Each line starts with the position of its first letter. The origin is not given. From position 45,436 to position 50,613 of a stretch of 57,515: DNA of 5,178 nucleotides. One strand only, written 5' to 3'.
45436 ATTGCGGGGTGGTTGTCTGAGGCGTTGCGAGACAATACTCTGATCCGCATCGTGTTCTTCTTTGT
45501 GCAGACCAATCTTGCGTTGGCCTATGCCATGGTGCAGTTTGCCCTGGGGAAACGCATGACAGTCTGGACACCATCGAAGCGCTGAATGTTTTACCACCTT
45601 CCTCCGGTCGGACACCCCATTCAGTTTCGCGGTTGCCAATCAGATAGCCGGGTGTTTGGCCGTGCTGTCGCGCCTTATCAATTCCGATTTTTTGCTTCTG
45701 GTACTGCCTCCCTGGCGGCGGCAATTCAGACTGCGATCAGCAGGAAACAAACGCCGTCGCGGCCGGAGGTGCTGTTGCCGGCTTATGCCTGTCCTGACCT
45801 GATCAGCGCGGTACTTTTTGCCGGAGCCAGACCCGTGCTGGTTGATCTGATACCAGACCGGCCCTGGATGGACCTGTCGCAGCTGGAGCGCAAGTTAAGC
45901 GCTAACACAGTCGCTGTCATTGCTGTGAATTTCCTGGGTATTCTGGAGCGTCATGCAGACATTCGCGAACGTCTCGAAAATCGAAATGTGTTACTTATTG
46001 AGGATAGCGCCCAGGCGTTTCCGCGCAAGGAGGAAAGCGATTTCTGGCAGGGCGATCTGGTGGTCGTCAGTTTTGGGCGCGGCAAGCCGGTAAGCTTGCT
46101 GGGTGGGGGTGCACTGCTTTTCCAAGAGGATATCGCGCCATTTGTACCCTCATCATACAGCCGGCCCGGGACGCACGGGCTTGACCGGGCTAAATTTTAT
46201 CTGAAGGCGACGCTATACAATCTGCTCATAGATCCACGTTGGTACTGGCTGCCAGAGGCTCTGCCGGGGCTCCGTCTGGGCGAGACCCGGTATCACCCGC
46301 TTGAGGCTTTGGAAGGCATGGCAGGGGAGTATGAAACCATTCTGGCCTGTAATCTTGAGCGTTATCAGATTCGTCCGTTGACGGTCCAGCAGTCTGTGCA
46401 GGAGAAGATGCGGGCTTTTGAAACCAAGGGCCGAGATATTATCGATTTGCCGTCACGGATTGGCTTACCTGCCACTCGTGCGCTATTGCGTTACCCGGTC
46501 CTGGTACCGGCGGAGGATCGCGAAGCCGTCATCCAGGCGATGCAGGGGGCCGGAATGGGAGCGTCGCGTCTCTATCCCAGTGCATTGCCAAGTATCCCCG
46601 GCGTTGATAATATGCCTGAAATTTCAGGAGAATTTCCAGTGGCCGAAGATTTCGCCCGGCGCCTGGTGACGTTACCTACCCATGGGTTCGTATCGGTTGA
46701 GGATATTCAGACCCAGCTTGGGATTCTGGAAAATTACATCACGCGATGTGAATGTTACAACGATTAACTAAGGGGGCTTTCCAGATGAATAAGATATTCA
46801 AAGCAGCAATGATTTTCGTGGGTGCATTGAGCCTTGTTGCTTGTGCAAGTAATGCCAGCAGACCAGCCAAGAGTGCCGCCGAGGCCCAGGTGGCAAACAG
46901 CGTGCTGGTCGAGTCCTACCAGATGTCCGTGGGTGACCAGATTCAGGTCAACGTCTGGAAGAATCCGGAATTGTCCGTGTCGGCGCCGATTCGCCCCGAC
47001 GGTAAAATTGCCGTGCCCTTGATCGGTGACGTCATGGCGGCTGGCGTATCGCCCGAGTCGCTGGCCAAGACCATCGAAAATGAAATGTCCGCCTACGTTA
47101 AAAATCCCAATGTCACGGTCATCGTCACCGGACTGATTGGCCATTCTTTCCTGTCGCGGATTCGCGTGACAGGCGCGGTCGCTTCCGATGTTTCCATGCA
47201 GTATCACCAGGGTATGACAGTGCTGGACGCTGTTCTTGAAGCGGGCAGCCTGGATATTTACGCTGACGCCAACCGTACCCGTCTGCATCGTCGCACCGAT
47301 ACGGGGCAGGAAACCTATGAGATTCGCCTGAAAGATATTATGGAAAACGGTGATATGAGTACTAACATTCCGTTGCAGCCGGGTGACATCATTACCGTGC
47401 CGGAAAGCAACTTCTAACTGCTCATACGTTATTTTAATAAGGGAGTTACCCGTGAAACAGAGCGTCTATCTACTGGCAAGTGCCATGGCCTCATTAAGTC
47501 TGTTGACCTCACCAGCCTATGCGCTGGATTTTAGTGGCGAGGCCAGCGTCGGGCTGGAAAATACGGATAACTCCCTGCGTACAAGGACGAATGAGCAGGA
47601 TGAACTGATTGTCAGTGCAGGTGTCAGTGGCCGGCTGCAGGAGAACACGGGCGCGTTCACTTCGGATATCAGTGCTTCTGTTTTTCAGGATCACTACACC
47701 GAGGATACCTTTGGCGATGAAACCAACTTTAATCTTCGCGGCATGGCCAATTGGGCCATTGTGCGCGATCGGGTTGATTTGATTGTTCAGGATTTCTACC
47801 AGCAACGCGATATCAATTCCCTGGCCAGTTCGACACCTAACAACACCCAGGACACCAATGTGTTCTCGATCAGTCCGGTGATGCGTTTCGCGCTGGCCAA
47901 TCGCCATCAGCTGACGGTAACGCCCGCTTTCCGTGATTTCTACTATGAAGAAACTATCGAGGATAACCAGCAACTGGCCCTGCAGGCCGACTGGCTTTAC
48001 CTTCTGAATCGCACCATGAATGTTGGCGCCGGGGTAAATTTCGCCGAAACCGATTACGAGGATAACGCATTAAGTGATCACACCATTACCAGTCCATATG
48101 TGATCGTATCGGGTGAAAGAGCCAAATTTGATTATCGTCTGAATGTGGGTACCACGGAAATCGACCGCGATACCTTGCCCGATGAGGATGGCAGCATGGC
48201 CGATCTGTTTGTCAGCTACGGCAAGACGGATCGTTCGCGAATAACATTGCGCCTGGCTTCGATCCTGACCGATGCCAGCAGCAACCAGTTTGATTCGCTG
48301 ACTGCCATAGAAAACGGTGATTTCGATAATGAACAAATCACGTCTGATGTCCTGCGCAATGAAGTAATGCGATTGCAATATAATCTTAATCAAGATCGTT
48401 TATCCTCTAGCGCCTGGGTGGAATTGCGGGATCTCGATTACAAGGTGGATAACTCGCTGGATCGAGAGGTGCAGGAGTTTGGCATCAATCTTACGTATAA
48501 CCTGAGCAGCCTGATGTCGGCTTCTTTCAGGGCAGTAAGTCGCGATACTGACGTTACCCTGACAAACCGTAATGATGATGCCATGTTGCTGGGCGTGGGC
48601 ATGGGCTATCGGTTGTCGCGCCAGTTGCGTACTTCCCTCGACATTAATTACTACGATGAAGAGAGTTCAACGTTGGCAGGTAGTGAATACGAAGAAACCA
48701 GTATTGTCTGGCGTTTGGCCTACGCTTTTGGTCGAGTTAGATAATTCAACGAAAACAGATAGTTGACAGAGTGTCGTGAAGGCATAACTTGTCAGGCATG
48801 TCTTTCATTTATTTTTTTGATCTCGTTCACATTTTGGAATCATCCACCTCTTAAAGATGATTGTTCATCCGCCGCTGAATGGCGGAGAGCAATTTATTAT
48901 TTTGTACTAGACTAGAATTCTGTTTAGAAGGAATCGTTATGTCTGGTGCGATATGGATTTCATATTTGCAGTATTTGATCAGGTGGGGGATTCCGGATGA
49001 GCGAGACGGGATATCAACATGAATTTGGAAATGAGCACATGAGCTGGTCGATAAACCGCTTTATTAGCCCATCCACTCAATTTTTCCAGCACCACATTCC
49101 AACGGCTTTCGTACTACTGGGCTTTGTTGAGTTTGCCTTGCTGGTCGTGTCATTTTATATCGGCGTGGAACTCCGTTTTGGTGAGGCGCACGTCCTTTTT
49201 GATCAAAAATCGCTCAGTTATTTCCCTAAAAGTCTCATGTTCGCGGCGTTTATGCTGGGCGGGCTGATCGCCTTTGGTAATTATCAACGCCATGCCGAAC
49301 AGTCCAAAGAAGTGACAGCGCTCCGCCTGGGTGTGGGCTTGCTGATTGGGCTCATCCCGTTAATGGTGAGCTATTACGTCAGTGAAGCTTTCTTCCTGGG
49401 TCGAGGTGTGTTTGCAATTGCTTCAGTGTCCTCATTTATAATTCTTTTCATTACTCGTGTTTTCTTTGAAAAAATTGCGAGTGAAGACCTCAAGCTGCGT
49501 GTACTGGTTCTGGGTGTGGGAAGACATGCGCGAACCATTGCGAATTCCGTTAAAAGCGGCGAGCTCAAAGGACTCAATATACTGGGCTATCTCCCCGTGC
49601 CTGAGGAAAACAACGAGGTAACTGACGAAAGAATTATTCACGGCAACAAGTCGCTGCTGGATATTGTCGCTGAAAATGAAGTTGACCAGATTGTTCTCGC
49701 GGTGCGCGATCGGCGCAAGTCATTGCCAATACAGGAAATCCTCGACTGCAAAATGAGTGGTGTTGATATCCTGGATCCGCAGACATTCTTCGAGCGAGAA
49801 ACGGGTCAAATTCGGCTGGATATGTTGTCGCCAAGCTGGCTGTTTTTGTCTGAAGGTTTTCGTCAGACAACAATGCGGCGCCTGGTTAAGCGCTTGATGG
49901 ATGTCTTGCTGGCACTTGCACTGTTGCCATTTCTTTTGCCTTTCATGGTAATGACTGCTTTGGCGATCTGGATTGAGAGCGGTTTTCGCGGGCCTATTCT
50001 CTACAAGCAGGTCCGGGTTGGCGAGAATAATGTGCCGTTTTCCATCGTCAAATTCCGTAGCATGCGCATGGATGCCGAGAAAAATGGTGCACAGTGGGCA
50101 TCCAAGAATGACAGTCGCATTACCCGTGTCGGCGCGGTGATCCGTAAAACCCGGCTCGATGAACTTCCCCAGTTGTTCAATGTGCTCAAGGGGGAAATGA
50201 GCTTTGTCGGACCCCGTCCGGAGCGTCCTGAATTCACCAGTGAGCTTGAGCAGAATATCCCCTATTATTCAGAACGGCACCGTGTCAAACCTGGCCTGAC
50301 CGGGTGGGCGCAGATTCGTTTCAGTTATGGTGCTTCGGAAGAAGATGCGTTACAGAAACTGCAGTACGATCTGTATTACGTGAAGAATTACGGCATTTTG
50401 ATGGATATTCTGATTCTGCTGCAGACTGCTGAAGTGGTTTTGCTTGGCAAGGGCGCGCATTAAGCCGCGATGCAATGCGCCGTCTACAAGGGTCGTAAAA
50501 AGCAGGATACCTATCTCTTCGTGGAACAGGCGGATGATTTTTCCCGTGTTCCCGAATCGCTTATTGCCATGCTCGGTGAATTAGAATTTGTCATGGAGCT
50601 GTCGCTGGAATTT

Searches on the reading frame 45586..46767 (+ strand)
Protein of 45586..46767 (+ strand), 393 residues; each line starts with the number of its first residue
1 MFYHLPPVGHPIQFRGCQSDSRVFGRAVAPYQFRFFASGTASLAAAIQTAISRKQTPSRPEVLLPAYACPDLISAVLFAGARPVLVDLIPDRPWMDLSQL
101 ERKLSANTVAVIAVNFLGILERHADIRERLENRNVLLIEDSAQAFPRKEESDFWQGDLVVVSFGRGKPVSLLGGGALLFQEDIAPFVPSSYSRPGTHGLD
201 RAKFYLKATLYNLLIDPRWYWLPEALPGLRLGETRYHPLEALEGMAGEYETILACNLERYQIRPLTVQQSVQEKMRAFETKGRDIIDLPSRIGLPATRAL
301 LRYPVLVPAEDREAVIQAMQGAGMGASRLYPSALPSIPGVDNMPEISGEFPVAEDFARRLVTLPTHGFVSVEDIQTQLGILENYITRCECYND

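Call 13: search_protein_families(library=ncbifam, proteins=[window:45586-46767:+], max_evalue=0.00001)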
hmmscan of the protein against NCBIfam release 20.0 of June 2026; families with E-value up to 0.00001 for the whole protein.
window:45586-46767:+ (393 aa): 5 families
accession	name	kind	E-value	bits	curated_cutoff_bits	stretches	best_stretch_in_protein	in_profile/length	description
NF008687.0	PRK11706.1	equivalog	5.6e-17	61.6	375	1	41-182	53-196/375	dTDP-4-amino-4,6-dideoxygalactose transaminase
TIGR03588.1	PseC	equivalog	4.4e-11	42.3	423.5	1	36-180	51-199/380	UDP-4-amino-4,6-dideoxy-N-acetyl-beta-L-altrosamine transaminase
TIGR04427.1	PLP_DesI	equivalog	1.3e-10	41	650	1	40-180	73-213/390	dTDP-4-dehydro-6-deoxyglucose aminotransferase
TIGR02379.1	ECA_wecE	subfamily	1.6e-09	37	434.85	1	53-181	65-196/376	dTDP-4-amino-4,6-dideoxy-D-glucose transaminase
NF011936.0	PRK15407.1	equivalog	3.6e-07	29.2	423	1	49-181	103-237/440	lipopolysaccharide biosynthesis protein RfbH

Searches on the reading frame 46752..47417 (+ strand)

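Call 13: search_protein_families(library=ncbifam, proteins=[window:46752-47417:+], max_evalue=0.00001)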
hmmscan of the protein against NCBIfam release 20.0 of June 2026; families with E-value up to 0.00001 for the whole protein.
window:46752-47417:+ (221 aa): 4 families
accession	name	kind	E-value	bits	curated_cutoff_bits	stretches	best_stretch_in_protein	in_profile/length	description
TIGR03027.2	pepcterm_export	equivalog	5e-59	198.8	180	1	55-221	2-169/169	XrtA/PEP-CTERM system exopolysaccharide export protein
NF041843.1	EpsY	equivalog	1e-26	93.4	320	1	41-216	38-210/211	exopolysaccharide export protein EpsY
NF011658.0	PRK15078.1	subfamily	2.2e-20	72.8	333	1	34-218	63-251/380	polysaccharide export protein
TIGR03028.1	EpsE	equivalog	8.2e-18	64.6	262.65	1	56-217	2-160/239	polysaccharide export protein EpsE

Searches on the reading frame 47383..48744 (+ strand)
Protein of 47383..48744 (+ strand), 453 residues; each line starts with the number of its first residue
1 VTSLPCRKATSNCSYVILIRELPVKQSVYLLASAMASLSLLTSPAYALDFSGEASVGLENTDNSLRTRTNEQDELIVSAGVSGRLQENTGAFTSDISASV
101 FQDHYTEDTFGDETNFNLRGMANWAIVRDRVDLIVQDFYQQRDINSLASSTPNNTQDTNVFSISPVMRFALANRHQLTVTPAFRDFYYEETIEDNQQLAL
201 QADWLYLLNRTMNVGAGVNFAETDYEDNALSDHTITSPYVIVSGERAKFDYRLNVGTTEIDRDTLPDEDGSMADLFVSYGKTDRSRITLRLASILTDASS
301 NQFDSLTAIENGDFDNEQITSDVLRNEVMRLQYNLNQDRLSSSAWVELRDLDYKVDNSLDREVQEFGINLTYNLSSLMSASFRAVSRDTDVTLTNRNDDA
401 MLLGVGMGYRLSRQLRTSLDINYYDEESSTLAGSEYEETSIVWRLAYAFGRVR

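Call 13: search_protein_families(library=ncbifam, proteins=[window:47383-48744:+], max_evalue=0.00001)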
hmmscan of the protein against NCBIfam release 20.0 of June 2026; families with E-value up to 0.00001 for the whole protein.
window:47383-48744:+ (453 aa): 1 family
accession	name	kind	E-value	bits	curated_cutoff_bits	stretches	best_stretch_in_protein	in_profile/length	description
TIGR03016.1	pepcterm_hypo_1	hypoth_equivalog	5.2e-12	45.5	90.85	1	55-200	11-162/477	TIGR03016 family PEP-CTERM system-associated outer membrane protein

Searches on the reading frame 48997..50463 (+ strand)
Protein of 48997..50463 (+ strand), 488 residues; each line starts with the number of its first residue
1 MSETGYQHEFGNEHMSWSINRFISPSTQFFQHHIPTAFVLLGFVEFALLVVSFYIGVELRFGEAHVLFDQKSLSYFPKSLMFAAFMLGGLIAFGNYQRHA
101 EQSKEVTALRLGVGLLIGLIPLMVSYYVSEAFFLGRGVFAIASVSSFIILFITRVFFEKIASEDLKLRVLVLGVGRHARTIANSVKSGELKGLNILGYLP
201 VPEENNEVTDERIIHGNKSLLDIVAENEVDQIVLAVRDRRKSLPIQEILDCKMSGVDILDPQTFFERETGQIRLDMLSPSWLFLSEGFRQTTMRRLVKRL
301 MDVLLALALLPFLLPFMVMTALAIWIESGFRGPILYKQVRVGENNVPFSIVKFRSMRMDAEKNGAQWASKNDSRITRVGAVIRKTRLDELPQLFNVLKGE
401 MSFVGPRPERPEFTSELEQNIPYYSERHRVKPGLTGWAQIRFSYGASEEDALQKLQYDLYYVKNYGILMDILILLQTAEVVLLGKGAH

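Call 13: search_protein_families(library=ncbifam, proteins=[window:48997-50463:+], max_evalue=0.00001)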
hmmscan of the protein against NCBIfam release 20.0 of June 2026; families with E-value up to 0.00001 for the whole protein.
window:48997-50463:+ (488 aa): 10 families
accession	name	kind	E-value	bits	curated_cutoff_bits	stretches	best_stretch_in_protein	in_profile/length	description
TIGR03013.1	EpsB_2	subfamily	7.9e-165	549.2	393.35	1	45-487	3-442/443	TIGR03013 family XrtA/PEP-CTERM system glycosyltransferase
TIGR03025.1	EPS_sugtrans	subfamily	8.5e-121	404.3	295.55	1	44-487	2-444/445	exopolysaccharide biosynthesis polyprenyl glycosylphosphotransferase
TIGR03023.1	WcaJ_sugtrans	equivalog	4.2e-93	313.1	410.75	1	44-487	2-452/453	undecaprenyl-phosphate glucose phosphotransferase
TIGR03022.1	WbaP_sugtrans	subfamily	6.4e-63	213.6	403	1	46-487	6-455/456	undecaprenyl-phosphate galactose phosphotransferase WbaP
NF050817.1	PolSacchBiosHfsE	equivalog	2.2e-50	171.7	750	1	86-482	58-460/467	polysaccharide biosynthesis protein HfsE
NF007518.0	PRK10124.1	equivalog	2.3e-49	168.4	684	1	85-480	60-456/464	undecaprenyl-phosphate glucose phosphotransferase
NF041877.1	EPS_EpsZ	equivalog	3e-44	151.4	800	1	149-487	116-458/459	exopolysaccharide biosynthesis polyisoprenyl-phosphate hexose-1-phosphate transferase EpsZ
NF052601.1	undeca_RfbP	equivalog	1.6e-39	135.6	330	1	290-485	37-239/244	undecaprenyl-phosphate galactose phosphotransferase family protein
NF011751.0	PRK15204.1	equivalog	5.4e-34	117.6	907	1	139-487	123-475/476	undecaprenyl-phosphate galactose phosphotransferase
NF045514.1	glycotran_HepC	equivalog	8e-24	84.1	140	1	291-408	110-211/220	heterocyst development glycosyltransferase HepC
